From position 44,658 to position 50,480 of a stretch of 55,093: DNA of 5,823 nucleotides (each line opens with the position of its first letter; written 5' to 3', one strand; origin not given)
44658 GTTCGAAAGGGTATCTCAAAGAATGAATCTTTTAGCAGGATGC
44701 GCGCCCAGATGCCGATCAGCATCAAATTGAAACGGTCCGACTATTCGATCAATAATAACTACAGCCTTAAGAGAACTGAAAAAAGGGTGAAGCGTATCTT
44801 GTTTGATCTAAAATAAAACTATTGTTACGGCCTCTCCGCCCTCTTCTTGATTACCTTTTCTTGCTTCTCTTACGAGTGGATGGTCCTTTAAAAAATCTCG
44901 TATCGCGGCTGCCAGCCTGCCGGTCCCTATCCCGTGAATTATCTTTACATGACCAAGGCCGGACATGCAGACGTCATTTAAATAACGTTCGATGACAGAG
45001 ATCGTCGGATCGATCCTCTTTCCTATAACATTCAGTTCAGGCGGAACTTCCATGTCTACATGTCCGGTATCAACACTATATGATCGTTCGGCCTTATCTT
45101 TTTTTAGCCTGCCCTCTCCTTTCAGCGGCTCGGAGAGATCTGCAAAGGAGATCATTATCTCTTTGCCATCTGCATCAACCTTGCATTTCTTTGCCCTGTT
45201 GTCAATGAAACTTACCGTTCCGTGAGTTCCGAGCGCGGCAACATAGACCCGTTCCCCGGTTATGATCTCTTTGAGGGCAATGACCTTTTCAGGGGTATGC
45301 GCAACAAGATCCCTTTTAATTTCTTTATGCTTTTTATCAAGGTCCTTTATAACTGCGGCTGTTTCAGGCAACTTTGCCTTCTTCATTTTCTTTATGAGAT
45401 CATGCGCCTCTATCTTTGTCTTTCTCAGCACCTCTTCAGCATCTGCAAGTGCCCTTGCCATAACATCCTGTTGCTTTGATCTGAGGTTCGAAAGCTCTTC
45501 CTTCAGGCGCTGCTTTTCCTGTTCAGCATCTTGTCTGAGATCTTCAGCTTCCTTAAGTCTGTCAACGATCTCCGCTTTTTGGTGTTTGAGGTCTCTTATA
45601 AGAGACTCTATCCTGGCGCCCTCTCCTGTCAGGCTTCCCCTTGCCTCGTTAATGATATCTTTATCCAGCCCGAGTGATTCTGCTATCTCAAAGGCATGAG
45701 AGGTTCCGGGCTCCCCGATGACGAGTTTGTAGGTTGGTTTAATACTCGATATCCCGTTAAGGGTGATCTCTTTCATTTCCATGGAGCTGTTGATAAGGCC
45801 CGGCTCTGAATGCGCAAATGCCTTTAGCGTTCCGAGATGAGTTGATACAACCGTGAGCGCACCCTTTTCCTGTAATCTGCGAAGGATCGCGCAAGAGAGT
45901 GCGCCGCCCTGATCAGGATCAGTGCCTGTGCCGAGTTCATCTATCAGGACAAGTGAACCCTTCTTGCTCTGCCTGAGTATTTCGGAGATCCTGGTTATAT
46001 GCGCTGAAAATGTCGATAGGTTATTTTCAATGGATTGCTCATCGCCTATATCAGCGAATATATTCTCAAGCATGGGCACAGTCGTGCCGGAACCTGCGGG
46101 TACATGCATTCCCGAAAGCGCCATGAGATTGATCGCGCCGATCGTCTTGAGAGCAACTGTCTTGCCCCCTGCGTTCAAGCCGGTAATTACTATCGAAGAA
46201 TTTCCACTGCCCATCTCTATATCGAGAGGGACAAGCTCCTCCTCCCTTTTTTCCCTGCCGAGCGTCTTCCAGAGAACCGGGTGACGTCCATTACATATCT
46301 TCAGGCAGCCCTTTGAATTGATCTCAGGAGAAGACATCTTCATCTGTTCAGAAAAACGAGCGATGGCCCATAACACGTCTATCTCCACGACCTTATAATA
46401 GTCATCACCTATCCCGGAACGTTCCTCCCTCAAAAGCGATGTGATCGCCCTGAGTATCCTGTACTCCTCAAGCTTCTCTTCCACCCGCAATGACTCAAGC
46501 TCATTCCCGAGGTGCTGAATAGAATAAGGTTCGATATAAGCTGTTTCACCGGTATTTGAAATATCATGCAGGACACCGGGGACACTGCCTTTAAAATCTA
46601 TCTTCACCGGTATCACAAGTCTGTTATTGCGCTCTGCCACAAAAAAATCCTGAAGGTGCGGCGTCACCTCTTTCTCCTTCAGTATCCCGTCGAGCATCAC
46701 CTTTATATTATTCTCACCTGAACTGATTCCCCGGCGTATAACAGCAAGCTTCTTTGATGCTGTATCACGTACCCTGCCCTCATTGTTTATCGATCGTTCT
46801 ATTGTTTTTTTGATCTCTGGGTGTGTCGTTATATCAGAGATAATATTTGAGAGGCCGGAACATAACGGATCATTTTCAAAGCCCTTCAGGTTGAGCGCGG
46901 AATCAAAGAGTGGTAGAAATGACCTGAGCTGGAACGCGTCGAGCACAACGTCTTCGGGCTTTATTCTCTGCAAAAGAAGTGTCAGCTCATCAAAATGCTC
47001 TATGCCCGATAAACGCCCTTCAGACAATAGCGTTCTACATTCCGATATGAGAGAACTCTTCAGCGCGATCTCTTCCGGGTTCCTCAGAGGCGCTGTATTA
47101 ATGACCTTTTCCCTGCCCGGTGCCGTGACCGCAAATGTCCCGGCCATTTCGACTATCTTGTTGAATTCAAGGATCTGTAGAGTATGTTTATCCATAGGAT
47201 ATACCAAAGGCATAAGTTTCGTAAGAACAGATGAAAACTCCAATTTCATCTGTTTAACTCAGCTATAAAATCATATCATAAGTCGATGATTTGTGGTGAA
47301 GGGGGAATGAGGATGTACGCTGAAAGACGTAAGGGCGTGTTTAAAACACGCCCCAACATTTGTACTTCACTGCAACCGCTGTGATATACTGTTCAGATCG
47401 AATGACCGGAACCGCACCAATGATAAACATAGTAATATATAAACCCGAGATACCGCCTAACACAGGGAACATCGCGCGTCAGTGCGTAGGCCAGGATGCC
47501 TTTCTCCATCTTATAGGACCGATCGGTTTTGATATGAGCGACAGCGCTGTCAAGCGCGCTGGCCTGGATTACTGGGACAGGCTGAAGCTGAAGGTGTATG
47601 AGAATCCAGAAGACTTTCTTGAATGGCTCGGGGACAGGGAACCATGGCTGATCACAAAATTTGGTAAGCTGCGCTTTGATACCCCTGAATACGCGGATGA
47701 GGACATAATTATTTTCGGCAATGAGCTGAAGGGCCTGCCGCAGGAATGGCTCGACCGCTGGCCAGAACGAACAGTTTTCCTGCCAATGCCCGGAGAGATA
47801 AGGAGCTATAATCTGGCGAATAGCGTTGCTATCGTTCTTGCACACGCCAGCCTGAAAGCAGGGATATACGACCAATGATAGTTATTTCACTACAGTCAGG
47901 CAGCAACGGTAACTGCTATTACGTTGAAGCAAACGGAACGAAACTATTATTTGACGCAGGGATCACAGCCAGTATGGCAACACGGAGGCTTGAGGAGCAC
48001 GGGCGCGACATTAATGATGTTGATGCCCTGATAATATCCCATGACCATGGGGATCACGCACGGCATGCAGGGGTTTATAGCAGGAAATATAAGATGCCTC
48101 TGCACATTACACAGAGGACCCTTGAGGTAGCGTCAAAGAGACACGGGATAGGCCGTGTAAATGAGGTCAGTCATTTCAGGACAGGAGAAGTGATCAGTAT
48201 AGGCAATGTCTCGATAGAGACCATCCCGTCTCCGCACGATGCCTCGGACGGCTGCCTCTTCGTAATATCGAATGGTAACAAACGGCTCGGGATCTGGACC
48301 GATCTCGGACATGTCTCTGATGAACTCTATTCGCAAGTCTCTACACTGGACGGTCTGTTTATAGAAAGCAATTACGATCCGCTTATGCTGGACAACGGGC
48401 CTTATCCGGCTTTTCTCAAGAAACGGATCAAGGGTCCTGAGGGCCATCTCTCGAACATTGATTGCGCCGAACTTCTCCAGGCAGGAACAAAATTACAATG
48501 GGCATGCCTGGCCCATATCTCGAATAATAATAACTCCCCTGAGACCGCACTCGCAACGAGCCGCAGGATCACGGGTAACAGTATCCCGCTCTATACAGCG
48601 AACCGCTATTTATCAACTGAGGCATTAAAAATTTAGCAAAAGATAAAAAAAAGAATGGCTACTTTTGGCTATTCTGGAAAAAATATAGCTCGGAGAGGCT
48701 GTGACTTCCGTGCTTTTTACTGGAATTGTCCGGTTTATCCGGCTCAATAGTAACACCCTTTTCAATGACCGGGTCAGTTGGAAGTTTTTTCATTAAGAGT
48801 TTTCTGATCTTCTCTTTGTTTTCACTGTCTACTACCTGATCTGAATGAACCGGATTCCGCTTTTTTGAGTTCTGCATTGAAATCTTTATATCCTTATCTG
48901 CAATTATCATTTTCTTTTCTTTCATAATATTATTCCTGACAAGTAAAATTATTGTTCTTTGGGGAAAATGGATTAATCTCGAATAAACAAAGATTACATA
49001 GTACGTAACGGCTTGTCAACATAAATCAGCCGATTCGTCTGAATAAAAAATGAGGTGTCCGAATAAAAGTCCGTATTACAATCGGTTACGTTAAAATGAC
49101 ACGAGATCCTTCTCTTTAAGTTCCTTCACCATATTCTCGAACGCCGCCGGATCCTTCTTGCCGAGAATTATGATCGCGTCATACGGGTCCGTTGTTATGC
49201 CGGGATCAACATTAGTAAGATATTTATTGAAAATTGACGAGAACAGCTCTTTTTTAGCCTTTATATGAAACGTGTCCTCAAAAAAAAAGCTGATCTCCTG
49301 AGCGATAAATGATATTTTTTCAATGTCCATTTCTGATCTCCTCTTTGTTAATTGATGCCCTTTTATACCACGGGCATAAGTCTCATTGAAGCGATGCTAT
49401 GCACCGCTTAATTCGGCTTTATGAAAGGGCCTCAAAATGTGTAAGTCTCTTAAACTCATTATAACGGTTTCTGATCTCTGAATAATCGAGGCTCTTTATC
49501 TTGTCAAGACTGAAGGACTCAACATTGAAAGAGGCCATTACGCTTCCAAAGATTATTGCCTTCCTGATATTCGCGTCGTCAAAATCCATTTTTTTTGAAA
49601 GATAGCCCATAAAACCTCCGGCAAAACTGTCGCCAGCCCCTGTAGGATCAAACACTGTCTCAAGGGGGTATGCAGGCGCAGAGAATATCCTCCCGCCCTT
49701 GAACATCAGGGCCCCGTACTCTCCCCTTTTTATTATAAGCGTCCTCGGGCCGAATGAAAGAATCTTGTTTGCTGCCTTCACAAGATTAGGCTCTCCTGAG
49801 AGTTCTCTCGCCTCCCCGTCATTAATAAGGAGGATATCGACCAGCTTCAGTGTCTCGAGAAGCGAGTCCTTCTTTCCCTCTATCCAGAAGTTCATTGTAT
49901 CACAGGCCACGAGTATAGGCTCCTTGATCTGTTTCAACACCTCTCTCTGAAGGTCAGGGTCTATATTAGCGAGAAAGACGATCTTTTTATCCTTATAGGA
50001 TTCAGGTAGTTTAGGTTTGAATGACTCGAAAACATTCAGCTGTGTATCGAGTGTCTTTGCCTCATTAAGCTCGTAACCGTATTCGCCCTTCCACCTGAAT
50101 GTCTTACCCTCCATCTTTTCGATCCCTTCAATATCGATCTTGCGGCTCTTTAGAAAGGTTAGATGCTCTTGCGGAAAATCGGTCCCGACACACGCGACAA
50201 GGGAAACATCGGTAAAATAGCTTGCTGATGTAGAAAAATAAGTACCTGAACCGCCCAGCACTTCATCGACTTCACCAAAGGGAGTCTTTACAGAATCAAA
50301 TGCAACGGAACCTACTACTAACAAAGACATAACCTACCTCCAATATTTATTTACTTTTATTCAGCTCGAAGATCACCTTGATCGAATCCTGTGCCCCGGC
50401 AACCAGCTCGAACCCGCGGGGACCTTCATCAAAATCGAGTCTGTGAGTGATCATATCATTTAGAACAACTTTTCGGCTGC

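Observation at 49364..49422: Five-copy repeat family (hairpin + dyad + extended -10 + mini-ORF) always at the 5' end of a co-oriented gene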

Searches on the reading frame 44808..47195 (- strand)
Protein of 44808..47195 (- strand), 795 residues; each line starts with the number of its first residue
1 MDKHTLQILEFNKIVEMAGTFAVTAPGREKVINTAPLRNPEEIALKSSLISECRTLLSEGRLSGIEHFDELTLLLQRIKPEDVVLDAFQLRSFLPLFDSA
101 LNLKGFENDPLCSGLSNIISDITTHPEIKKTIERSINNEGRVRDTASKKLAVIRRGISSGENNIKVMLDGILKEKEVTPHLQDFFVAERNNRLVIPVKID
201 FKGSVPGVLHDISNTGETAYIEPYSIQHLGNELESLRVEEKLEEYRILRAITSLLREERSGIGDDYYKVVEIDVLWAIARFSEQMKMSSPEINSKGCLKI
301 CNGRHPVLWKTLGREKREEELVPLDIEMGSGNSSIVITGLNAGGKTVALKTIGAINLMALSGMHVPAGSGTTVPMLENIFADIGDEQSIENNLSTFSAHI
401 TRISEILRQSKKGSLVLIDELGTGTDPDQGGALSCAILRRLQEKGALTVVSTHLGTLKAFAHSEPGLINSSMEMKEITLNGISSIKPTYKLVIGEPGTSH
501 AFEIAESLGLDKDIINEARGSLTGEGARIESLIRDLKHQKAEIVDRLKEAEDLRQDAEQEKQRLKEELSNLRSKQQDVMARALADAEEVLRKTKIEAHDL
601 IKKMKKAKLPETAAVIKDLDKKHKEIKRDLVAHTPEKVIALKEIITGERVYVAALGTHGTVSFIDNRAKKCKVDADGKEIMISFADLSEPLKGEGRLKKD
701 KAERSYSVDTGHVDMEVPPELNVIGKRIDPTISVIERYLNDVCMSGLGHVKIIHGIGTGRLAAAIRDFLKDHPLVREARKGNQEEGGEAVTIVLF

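Call 51: search_protein_families(library=pfam, proteins=[window:44808-47195:-], max_evalue=0.001)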
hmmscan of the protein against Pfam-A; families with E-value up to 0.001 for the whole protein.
window:44808-47195:- (795 aa): 2 families
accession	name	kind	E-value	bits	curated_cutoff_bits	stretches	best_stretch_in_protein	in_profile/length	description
PF00488.27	MutS_V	-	1.2e-31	110.6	30.2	1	335-521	1-183/188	MutS domain V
PF01713.27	Smr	-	1.1e-16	61.1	25.7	1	721-795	1-76/77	Smr domain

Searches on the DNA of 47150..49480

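Call 45: search_rna_families(source=window, start=47150, end=49480, threshold=evalue, max_evalue=1)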
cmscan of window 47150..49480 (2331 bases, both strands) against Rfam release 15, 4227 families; matches with E-value up to 1: 0.
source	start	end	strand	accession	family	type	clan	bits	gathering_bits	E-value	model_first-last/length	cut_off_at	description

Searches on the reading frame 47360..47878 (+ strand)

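Call 51: search_protein_families(library=pfam, proteins=[window:47360-47878:+], max_evalue=0.001)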
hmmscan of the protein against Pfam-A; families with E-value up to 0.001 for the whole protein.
window:47360-47878:+ (172 aa): 1 family
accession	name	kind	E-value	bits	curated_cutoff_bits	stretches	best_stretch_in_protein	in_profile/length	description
PF00588.24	SpoU_methylase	-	5.4e-28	98.3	29.7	1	22-160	2-141/142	SpoU rRNA Methylase family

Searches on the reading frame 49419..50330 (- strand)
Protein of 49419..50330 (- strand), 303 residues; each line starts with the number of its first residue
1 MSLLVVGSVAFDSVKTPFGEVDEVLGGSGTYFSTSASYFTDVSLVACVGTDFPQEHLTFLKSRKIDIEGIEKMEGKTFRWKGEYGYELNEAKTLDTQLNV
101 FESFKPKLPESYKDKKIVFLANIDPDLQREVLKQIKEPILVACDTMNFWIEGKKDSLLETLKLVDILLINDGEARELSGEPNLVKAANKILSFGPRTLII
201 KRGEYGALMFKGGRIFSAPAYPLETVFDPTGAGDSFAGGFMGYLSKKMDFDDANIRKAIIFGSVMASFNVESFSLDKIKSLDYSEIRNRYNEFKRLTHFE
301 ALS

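Call 51: search_protein_families(library=pfam, proteins=[window:49419-50330:-], max_evalue=0.001)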
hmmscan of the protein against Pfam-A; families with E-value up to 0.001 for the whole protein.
window:49419-50330:- (303 aa): 2 families
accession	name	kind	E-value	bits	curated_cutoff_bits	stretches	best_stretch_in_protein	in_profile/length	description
PF00294.29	PfkB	-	1.6e-28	100.4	25.8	1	20-274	30-294/302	pfkB family carbohydrate kinase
PF08543.17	Phos_pyr_kin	-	0.00096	19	27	0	129-260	84-226/246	Phosphomethylpyrimidine kinase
